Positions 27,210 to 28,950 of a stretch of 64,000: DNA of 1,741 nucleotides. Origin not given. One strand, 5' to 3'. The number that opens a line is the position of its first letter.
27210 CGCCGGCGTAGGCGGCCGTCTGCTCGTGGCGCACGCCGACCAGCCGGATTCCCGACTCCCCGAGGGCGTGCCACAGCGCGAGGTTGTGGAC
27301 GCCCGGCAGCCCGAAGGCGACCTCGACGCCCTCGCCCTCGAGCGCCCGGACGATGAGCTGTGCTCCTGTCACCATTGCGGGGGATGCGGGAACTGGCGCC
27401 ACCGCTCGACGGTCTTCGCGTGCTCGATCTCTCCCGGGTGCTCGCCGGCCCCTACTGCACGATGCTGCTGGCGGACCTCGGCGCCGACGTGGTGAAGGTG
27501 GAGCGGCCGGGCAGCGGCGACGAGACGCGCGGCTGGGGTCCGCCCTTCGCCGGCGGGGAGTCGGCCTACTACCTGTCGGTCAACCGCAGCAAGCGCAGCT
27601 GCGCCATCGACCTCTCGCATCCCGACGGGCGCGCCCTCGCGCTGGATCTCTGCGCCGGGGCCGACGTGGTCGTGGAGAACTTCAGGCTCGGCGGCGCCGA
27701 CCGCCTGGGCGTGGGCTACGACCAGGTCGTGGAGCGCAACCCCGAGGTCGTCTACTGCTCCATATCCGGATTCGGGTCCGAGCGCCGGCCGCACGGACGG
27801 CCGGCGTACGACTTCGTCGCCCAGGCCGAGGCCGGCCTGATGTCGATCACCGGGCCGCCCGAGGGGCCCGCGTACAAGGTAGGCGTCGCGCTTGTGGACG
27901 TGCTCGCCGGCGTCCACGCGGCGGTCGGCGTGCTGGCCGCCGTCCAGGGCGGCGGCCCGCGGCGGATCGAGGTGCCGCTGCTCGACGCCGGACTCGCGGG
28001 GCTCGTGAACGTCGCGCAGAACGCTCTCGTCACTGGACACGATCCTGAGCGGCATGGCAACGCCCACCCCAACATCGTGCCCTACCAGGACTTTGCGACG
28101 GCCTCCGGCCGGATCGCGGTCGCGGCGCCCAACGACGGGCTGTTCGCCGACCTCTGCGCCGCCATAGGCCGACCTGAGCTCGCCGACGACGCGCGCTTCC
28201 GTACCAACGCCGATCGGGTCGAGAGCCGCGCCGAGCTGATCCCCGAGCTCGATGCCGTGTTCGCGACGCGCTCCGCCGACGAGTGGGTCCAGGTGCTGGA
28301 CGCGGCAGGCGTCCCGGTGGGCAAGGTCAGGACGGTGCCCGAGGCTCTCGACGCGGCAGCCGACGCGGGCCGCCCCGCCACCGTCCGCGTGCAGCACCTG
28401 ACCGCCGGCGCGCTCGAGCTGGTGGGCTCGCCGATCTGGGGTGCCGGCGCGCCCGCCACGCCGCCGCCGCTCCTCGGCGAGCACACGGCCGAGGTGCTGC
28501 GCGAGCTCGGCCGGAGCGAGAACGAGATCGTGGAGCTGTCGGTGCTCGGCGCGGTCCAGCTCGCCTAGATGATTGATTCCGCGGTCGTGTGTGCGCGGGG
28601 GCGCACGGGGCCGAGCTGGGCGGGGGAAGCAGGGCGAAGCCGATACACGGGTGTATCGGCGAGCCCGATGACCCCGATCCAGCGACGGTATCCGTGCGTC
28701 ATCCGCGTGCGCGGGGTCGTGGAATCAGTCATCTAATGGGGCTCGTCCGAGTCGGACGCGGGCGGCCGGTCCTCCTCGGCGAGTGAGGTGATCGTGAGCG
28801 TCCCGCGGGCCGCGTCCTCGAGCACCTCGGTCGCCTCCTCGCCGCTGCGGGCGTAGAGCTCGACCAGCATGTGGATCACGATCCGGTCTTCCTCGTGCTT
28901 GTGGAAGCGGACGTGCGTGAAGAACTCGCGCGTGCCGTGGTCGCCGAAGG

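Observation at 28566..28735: Unannotated ~170-bp palindromic MITE-like element family, five copies in 64 kb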

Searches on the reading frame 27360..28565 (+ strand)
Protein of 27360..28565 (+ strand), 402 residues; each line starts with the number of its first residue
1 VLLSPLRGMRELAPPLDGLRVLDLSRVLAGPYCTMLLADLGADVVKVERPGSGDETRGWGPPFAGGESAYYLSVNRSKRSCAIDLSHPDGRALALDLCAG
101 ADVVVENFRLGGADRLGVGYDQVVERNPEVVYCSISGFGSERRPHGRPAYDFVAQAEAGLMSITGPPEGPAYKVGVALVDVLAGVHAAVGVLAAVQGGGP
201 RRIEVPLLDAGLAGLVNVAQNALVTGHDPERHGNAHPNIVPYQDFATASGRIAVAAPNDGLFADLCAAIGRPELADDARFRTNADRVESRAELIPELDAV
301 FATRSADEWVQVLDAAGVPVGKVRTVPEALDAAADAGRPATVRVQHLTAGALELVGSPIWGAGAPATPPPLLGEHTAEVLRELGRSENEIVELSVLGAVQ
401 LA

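Call 30: find_homologous_proteins(query=window:27360-28565:+, max_evalue=1e-80)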
Query window:27360-28565:+ (402 aa): 7740 proteins with E <= 1e-80 among 8000 candidates; the best 120 are listed.
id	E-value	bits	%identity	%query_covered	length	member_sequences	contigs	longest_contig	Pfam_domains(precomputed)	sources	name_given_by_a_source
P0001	4.4e-255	864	100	98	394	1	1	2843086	PF02515.23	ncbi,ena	-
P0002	1.5e-209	714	86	95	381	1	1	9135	PF02515.23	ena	-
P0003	1.4e-207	708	83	97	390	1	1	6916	PF02515.23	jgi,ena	jgi:crotonobetainyl-CoA:carnitine CoA-transferase CaiB-like acyl-CoA transferase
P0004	3.5e-206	703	82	98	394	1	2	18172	PF02515.23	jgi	jgi:crotonobetainyl-CoA:carnitine CoA-transferase CaiB-like acyl-CoA transferase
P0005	8.2e-206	702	81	98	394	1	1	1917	PF02515.23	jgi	jgi:crotonobetainyl-CoA:carnitine CoA-transferase CaiB-like acyl-CoA transferase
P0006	2.5e-205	700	82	97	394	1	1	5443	PF02515.23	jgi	jgi:crotonobetainyl-CoA:carnitine CoA-transferase CaiB-like acyl-CoA transferase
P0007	6.2e-205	699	83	97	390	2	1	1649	PF02515.23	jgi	jgi:crotonobetainyl-CoA:carnitine CoA-transferase CaiB-like acyl-CoA transferase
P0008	3.4e-203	693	82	97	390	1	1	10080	PF02515.23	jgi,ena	jgi:crotonobetainyl-CoA:carnitine CoA-transferase CaiB-like acyl-CoA transferase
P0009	1.5e-202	691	82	97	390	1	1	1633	PF02515.23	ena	-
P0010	1.2e-199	681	81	97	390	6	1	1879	PF02515.23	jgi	jgi:CoA:oxalate CoA-transferase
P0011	2.9e-199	680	81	96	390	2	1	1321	PF02515.23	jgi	jgi:crotonobetainyl-CoA:carnitine CoA-transferase CaiB-like acyl-CoA transferase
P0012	3.3e-198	677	80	98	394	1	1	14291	PF02515.23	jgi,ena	-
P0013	5.1e-197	673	79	98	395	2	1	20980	PF02515.23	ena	-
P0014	9.0e-196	669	78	98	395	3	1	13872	PF02515.23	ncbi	-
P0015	9.9e-196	669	80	97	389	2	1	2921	PF02515.23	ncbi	ncbi:MAG: CaiB/BaiF CoA transferase family protein [Thermoleophilaceae bacterium]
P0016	1.5e-195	668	80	97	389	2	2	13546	PF02515.23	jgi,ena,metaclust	metaclust:\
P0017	1.7e-195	668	79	96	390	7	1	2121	PF02515.23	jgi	jgi:crotonobetainyl-CoA:carnitine CoA-transferase CaiB-like acyl-CoA transferase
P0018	8.9e-195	665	80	97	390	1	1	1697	PF02515.23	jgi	jgi:crotonobetainyl-CoA:carnitine CoA-transferase CaiB-like acyl-CoA transferase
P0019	2.6e-194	664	81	95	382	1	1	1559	PF02515.23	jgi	jgi:crotonobetainyl-CoA:carnitine CoA-transferase CaiB-like acyl-CoA transferase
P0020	3.4e-191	654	76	98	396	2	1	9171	PF02515.23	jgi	jgi:crotonobetainyl-CoA:carnitine CoA-transferase CaiB-like acyl-CoA transferase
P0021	6.6e-191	653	78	96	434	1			PF02515.23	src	-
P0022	1.3e-190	652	78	97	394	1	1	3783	PF02515.23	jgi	jgi:crotonobetainyl-CoA:carnitine CoA-transferase CaiB-like acyl-CoA transferase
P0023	5.7e-190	650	77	96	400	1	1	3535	PF02515.23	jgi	jgi:crotonobetainyl-CoA:carnitine CoA-transferase CaiB-like acyl-CoA transferase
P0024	1.6e-189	648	78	96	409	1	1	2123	PF02515.23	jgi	jgi:crotonobetainyl-CoA:carnitine CoA-transferase CaiB-like acyl-CoA transferase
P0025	2.3e-189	648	77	96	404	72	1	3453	PF02515.23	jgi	jgi:crotonobetainyl-CoA:carnitine CoA-transferase CaiB-like acyl-CoA transferase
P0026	6.8e-189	646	77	97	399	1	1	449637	PF02515.23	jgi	jgi:crotonobetainyl-CoA:carnitine CoA-transferase CaiB-like acyl-CoA transferase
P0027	1.2e-188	645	77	96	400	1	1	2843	PF02515.23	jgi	jgi:crotonobetainyl-CoA:carnitine CoA-transferase CaiB-like acyl-CoA transferase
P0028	1.3e-188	645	77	96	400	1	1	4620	PF02515.23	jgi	jgi:crotonobetainyl-CoA:carnitine CoA-transferase CaiB-like acyl-CoA transferase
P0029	1.3e-188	645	76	97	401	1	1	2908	PF02515.23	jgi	jgi:crotonobetainyl-CoA:carnitine CoA-transferase CaiB-like acyl-CoA transferase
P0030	1.4e-188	645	76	96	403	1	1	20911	PF02515.23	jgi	jgi:crotonobetainyl-CoA:carnitine CoA-transferase CaiB-like acyl-CoA transferase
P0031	1.7e-188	645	77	94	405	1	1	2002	PF02515.23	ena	-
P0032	2.0e-188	645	76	97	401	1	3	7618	PF02515.23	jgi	jgi:crotonobetainyl-CoA:carnitine CoA-transferase CaiB-like acyl-CoA transferase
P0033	4.9e-188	643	77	97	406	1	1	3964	PF02515.23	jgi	jgi:crotonobetainyl-CoA:carnitine CoA-transferase CaiB-like acyl-CoA transferase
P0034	6.7e-188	643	77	96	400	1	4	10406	PF02515.23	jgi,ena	jgi:crotonobetainyl-CoA:carnitine CoA-transferase CaiB-like acyl-CoA transferase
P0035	8.3e-188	642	77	96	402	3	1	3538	PF02515.23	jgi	jgi:crotonobetainyl-CoA:carnitine CoA-transferase CaiB-like acyl-CoA transferase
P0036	1.2e-187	642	76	98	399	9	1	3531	PF02515.23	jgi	jgi:crotonobetainyl-CoA:carnitine CoA-transferase CaiB-like acyl-CoA transferase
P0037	1.4e-187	642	76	96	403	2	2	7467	PF02515.23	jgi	jgi:crotonobetainyl-CoA:carnitine CoA-transferase CaiB-like acyl-CoA transferase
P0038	1.5e-187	642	77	96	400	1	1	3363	PF02515.23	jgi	jgi:crotonobetainyl-CoA:carnitine CoA-transferase CaiB-like acyl-CoA transferase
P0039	1.9e-187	641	76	96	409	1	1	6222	PF02515.23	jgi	jgi:crotonobetainyl-CoA:carnitine CoA-transferase CaiB-like acyl-CoA transferase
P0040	2.1e-187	641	76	97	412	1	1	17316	PF02515.23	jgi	jgi:CoA:oxalate CoA-transferase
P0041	4.1e-187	640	77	97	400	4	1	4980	PF02515.23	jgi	jgi:crotonobetainyl-CoA:carnitine CoA-transferase CaiB-like acyl-CoA transferase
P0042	4.4e-187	640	77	96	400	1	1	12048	PF02515.23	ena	-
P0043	4.5e-187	640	76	97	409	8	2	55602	PF02515.23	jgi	jgi:crotonobetainyl-CoA:carnitine CoA-transferase CaiB-like acyl-CoA transferase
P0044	4.8e-187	640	76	96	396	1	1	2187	PF02515.23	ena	-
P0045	6.5e-187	640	77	97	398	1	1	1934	PF02515.23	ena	-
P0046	7.4e-187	639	76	96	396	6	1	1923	PF02515.23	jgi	jgi:crotonobetainyl-CoA:carnitine CoA-transferase CaiB-like acyl-CoA transferase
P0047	8.0e-187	639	76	96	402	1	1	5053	PF02515.23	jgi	jgi:crotonobetainyl-CoA:carnitine CoA-transferase CaiB-like acyl-CoA transferase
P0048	8.5e-187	639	77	97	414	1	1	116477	PF02515.23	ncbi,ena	-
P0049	1.0e-186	639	76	97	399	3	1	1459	PF02515.23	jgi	jgi:crotonobetainyl-CoA:carnitine CoA-transferase CaiB-like acyl-CoA transferase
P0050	1.8e-186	638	76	96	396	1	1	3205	PF02515.23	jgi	jgi:crotonobetainyl-CoA:carnitine CoA-transferase CaiB-like acyl-CoA transferase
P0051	2.2e-186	638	76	96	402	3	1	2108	PF02515.23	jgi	jgi:crotonobetainyl-CoA:carnitine CoA-transferase CaiB-like acyl-CoA transferase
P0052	2.7e-186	637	77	96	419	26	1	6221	PF02515.23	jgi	jgi:crotonobetainyl-CoA:carnitine CoA-transferase CaiB-like acyl-CoA transferase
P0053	2.8e-186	637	76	96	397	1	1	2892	PF02515.23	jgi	jgi:crotonobetainyl-CoA:carnitine CoA-transferase CaiB-like acyl-CoA transferase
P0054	3.7e-186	637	76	97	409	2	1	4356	PF02515.23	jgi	jgi:crotonobetainyl-CoA:carnitine CoA-transferase CaiB-like acyl-CoA transferase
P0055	4.4e-186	637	77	96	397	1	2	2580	PF02515.23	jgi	jgi:crotonobetainyl-CoA:carnitine CoA-transferase CaiB-like acyl-CoA transferase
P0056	4.9e-186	637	75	97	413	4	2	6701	PF02515.23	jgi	jgi:CoA:oxalate CoA-transferase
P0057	6.7e-186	636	77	97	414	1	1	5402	PF02515.23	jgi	jgi:crotonobetainyl-CoA:carnitine CoA-transferase CaiB-like acyl-CoA transferase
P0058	7.3e-186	636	76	96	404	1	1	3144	PF02515.23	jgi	jgi:crotonobetainyl-CoA:carnitine CoA-transferase CaiB-like acyl-CoA transferase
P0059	8.3e-186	636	77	96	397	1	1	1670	PF02515.23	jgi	jgi:crotonobetainyl-CoA:carnitine CoA-transferase CaiB-like acyl-CoA transferase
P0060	9.0e-186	636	76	96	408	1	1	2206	PF02515.23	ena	-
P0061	9.4e-186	636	76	96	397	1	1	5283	PF02515.23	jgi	jgi:crotonobetainyl-CoA:carnitine CoA-transferase CaiB-like acyl-CoA transferase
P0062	1.1e-185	635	77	96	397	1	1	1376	PF02515.23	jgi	jgi:crotonobetainyl-CoA:carnitine CoA-transferase CaiB-like acyl-CoA transferase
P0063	1.1e-185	635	76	96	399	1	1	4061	PF02515.23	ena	-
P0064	1.2e-185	635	76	96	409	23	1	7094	PF02515.23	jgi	jgi:crotonobetainyl-CoA:carnitine CoA-transferase CaiB-like acyl-CoA transferase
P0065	1.2e-185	635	75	98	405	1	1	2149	PF02515.23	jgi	jgi:crotonobetainyl-CoA:carnitine CoA-transferase CaiB-like acyl-CoA transferase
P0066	1.5e-185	635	76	96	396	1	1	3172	PF02515.23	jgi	jgi:crotonobetainyl-CoA:carnitine CoA-transferase CaiB-like acyl-CoA transferase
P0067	1.5e-185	635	75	96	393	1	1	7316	PF02515.23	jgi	jgi:crotonobetainyl-CoA:carnitine CoA-transferase CaiB-like acyl-CoA transferase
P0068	1.6e-185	635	77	96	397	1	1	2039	PF02515.23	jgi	jgi:crotonobetainyl-CoA:carnitine CoA-transferase CaiB-like acyl-CoA transferase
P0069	1.8e-185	635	77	97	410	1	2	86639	PF02515.23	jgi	-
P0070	2.0e-185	635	77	96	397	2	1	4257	PF02515.23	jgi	jgi:crotonobetainyl-CoA:carnitine CoA-transferase CaiB-like acyl-CoA transferase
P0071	2.0e-185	635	76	96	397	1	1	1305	PF02515.23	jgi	jgi:crotonobetainyl-CoA:carnitine CoA-transferase CaiB-like acyl-CoA transferase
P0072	2.2e-185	634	76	97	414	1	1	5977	PF02515.23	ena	-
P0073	2.2e-185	634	76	96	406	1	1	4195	PF02515.23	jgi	jgi:crotonobetainyl-CoA:carnitine CoA-transferase CaiB-like acyl-CoA transferase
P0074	2.4e-185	634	76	96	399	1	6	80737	PF02515.23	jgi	jgi:crotonobetainyl-CoA:carnitine CoA-transferase CaiB-like acyl-CoA transferase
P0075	2.7e-185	634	77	97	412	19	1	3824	PF02515.23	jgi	jgi:crotonobetainyl-CoA:carnitine CoA-transferase CaiB-like acyl-CoA transferase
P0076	3.2e-185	634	76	96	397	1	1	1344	PF02515.23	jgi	jgi:crotonobetainyl-CoA:carnitine CoA-transferase CaiB-like acyl-CoA transferase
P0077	3.9e-185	634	76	97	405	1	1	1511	PF02515.23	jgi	jgi:crotonobetainyl-CoA:carnitine CoA-transferase CaiB-like acyl-CoA transferase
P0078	4.2e-185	634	76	96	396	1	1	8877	PF02515.23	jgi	jgi:crotonobetainyl-CoA:carnitine CoA-transferase CaiB-like acyl-CoA transferase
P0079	4.6e-185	633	76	96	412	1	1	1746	PF02515.23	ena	-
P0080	4.7e-185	633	76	96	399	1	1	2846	PF02515.23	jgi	jgi:crotonobetainyl-CoA:carnitine CoA-transferase CaiB-like acyl-CoA transferase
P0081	4.8e-185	633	76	96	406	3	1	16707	PF02515.23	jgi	jgi:crotonobetainyl-CoA:carnitine CoA-transferase CaiB-like acyl-CoA transferase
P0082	5.1e-185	633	75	97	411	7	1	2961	PF02515.23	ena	-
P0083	6.9e-185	633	76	96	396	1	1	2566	PF02515.23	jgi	jgi:crotonobetainyl-CoA:carnitine CoA-transferase CaiB-like acyl-CoA transferase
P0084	7.5e-185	633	76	97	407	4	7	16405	PF02515.23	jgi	jgi:crotonobetainyl-CoA:carnitine CoA-transferase CaiB-like acyl-CoA transferase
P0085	7.8e-185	633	76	96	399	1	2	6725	PF02515.23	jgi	jgi:crotonobetainyl-CoA:carnitine CoA-transferase CaiB-like acyl-CoA transferase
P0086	8.5e-185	633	76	96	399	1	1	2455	PF02515.23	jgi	jgi:crotonobetainyl-CoA:carnitine CoA-transferase CaiB-like acyl-CoA transferase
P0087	8.5e-185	633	76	97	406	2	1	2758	PF02515.23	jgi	jgi:crotonobetainyl-CoA:carnitine CoA-transferase CaiB-like acyl-CoA transferase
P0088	1.0e-184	632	77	96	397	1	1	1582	PF02515.23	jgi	jgi:crotonobetainyl-CoA:carnitine CoA-transferase CaiB-like acyl-CoA transferase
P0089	1.0e-184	632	76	96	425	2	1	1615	PF02515.23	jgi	jgi:crotonobetainyl-CoA:carnitine CoA-transferase CaiB-like acyl-CoA transferase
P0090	1.1e-184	632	76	97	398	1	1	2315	PF02515.23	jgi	jgi:crotonobetainyl-CoA:carnitine CoA-transferase CaiB-like acyl-CoA transferase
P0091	1.2e-184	632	75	98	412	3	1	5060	PF02515.23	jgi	jgi:crotonobetainyl-CoA:carnitine CoA-transferase CaiB-like acyl-CoA transferase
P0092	1.4e-184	632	77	96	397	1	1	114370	PF02515.23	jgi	jgi:crotonobetainyl-CoA:carnitine CoA-transferase CaiB-like acyl-CoA transferase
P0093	1.4e-184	632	76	96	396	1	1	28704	PF02515.23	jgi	jgi:crotonobetainyl-CoA:carnitine CoA-transferase CaiB-like acyl-CoA transferase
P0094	1.4e-184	632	76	96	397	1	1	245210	PF02515.23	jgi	jgi:crotonobetainyl-CoA:carnitine CoA-transferase CaiB-like acyl-CoA transferase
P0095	1.4e-184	632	76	96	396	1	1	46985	PF02515.23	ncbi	-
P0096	1.5e-184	632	76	95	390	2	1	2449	PF02515.23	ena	-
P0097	1.6e-184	632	76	96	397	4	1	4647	PF02515.23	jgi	jgi:crotonobetainyl-CoA:carnitine CoA-transferase CaiB-like acyl-CoA transferase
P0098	1.7e-184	632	75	96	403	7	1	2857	PF02515.23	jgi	jgi:crotonobetainyl-CoA:carnitine CoA-transferase CaiB-like acyl-CoA transferase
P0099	1.9e-184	631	76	96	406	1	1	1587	PF02515.23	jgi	jgi:crotonobetainyl-CoA:carnitine CoA-transferase CaiB-like acyl-CoA transferase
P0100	1.9e-184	631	77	96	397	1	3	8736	PF02515.23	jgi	jgi:crotonobetainyl-CoA:carnitine CoA-transferase CaiB-like acyl-CoA transferase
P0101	1.9e-184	631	76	96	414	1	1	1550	PF02515.23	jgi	jgi:crotonobetainyl-CoA:carnitine CoA-transferase CaiB-like acyl-CoA transferase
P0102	2.1e-184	631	75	97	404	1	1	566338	PF02515.23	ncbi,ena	-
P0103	2.1e-184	631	77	96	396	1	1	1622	PF02515.23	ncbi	-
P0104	3.1e-184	631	75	97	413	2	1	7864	PF02515.23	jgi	jgi:CoA:oxalate CoA-transferase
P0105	3.7e-184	630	75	96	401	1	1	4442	PF02515.23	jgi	jgi:crotonobetainyl-CoA:carnitine CoA-transferase CaiB-like acyl-CoA transferase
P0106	4.5e-184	630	76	96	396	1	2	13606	PF02515.23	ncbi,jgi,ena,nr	ncbi:MAG TPA: CaiB/BaiF CoA-transferase family protein [Thermoleophilaceae bacterium]|nr:CaiB/BaiF C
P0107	5.1e-184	630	76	96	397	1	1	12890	PF02515.23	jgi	jgi:crotonobetainyl-CoA:carnitine CoA-transferase CaiB-like acyl-CoA transferase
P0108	5.6e-184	630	75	97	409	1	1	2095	PF02515.23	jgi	jgi:crotonobetainyl-CoA:carnitine CoA-transferase CaiB-like acyl-CoA transferase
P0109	6.2e-184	630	76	97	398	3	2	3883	PF02515.23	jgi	jgi:crotonobetainyl-CoA:carnitine CoA-transferase CaiB-like acyl-CoA transferase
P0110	6.3e-184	630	75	96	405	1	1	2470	PF02515.23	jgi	jgi:crotonobetainyl-CoA:carnitine CoA-transferase CaiB-like acyl-CoA transferase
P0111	6.7e-184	630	74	97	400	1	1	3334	PF02515.23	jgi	jgi:crotonobetainyl-CoA:carnitine CoA-transferase CaiB-like acyl-CoA transferase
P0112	7.3e-184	629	75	97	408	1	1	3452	PF02515.23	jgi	jgi:crotonobetainyl-CoA:carnitine CoA-transferase CaiB-like acyl-CoA transferase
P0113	8.0e-184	629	76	96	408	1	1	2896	PF02515.23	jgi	jgi:crotonobetainyl-CoA:carnitine CoA-transferase CaiB-like acyl-CoA transferase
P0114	8.5e-184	629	76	96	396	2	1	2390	PF02515.23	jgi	jgi:crotonobetainyl-CoA:carnitine CoA-transferase CaiB-like acyl-CoA transferase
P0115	8.9e-184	629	76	96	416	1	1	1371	PF02515.23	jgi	-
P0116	9.3e-184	629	76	97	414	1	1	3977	PF02515.23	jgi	jgi:crotonobetainyl-CoA:carnitine CoA-transferase CaiB-like acyl-CoA transferase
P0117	1.0e-183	629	75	96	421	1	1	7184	PF02515.23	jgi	jgi:crotonobetainyl-CoA:carnitine CoA-transferase CaiB-like acyl-CoA transferase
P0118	1.0e-183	629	75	96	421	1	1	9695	PF02515.23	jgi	jgi:crotonobetainyl-CoA:carnitine CoA-transferase CaiB-like acyl-CoA transferase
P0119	1.2e-183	629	75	97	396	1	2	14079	PF02515.23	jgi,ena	-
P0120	1.2e-183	629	76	96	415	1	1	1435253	PF02515.23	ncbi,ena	-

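Call 31: find_encoding_contigs(protein=P0001, flank=2000, max_places=3)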
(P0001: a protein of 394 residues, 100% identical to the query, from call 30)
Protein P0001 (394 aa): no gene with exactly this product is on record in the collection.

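Call 32: find_encoding_contigs(protein=P0002, flank=3000, max_places=3)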
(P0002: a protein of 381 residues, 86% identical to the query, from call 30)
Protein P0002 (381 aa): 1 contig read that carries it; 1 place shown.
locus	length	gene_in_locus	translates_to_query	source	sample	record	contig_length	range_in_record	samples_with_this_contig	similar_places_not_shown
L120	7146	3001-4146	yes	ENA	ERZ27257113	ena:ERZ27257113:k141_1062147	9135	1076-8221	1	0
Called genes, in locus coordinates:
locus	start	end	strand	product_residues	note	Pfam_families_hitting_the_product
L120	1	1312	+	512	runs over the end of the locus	PF00171:Aldedh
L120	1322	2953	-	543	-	PF02776:TPP_enzyme_N, PF00205:TPP_enzyme_M, PF02775:TPP_enzyme_C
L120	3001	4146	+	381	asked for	PF02515:CoA_transf_3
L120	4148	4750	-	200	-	-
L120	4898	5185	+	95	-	PF10944:DUF2630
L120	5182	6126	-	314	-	PF00296:Bac_luciferase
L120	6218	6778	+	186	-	PF12804:NTP_transf_3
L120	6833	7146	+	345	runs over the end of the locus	PF00990:GGDEF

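Call 33: find_encoding_contigs(protein=P0004, flank=3000, max_places=3)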
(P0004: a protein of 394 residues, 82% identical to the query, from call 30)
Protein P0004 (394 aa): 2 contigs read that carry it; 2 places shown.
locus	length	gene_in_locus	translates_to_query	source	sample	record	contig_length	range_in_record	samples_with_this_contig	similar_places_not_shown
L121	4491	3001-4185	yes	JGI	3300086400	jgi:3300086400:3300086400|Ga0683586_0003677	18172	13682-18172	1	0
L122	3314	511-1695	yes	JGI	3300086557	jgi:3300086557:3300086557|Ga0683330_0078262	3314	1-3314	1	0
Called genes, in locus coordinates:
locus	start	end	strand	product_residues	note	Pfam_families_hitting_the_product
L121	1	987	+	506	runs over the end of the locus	PF00171:Aldedh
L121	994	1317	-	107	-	-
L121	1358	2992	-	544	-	PF02776:TPP_enzyme_N, PF00205:TPP_enzyme_M, PF02775:TPP_enzyme_C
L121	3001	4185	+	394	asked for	PF02515:CoA_transf_3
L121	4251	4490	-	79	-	?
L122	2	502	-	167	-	?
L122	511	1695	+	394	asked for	PF02515:CoA_transf_3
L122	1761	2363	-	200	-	-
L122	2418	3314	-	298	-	?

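Call 42: list_cluster_members(proteins=[P0001])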
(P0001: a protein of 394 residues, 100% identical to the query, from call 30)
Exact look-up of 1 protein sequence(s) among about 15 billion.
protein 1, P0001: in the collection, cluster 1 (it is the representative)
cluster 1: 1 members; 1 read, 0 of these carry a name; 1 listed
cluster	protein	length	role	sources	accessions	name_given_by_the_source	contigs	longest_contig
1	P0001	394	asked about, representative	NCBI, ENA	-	-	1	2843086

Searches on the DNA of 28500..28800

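Call 61: search_rna_families(source=window, start=28500, end=28800, threshold=evalue, max_evalue=1)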
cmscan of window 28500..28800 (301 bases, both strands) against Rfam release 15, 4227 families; matches with E-value up to 1: 0.
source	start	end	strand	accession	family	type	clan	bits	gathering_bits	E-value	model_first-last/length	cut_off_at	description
